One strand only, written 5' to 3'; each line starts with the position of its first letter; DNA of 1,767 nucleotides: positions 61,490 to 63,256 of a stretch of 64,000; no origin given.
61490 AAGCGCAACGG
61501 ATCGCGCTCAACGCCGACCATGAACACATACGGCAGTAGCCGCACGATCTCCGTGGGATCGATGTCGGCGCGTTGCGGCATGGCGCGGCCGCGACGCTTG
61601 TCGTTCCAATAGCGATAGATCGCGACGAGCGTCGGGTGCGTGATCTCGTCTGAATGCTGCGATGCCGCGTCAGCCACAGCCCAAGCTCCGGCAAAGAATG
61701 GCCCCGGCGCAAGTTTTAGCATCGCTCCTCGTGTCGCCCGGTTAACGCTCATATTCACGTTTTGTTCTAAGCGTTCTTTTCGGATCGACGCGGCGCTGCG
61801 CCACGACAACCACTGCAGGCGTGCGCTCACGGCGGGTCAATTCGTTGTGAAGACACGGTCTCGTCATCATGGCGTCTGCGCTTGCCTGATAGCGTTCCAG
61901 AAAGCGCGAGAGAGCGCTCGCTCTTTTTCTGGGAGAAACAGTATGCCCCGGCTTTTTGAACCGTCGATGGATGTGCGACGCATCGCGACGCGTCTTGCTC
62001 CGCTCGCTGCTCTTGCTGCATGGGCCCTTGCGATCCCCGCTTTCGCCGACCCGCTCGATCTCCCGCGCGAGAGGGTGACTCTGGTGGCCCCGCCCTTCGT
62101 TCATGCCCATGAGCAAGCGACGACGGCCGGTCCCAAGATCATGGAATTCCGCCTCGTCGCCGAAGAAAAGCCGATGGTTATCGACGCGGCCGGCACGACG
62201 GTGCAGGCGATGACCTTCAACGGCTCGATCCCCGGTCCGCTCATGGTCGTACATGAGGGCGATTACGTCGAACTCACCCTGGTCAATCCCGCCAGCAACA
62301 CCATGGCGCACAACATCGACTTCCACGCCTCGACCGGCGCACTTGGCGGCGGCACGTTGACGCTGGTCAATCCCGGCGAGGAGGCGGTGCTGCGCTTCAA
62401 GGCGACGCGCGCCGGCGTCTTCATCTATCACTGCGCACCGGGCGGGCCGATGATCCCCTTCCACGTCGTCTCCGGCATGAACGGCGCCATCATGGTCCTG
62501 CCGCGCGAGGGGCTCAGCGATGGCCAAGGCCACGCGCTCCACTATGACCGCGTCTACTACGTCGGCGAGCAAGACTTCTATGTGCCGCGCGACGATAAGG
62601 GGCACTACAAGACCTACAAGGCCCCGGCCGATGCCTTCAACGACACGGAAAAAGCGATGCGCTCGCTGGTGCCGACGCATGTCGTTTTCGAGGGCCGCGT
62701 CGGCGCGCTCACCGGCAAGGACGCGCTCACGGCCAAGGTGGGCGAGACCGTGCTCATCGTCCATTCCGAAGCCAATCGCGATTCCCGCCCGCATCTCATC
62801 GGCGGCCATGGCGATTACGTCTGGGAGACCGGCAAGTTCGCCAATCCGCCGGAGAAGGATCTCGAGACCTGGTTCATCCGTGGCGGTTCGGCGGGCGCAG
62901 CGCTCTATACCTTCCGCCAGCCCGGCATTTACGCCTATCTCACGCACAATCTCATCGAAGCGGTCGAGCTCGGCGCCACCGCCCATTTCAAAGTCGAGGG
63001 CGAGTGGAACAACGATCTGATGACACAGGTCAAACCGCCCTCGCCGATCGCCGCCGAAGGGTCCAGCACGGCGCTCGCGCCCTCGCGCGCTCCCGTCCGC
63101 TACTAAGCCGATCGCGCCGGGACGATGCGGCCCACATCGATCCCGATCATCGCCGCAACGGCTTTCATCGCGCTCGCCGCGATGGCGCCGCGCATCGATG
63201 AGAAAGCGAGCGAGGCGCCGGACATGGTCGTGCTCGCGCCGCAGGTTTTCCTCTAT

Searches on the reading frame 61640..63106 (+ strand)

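Call 50: search_protein_families(library=pfam, proteins=[window:61640-63106:+], max_evalue=0.001)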
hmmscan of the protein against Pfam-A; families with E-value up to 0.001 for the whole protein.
window:61640-63106:+ (488 aa): 3 families
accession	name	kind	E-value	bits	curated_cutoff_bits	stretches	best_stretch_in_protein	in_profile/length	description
PF00394.28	Cu-oxidase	-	1e-12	48.8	21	1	306-456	3-157/157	Multicopper oxidase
PF07732.21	Cu-oxidase_3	-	7.1e-11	42.7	21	1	184-290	11-118/119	Multicopper oxidase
PF07731.20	Cu-oxidase_2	-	4.3e-06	27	20.4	0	242-288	94-135/137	Multicopper oxidase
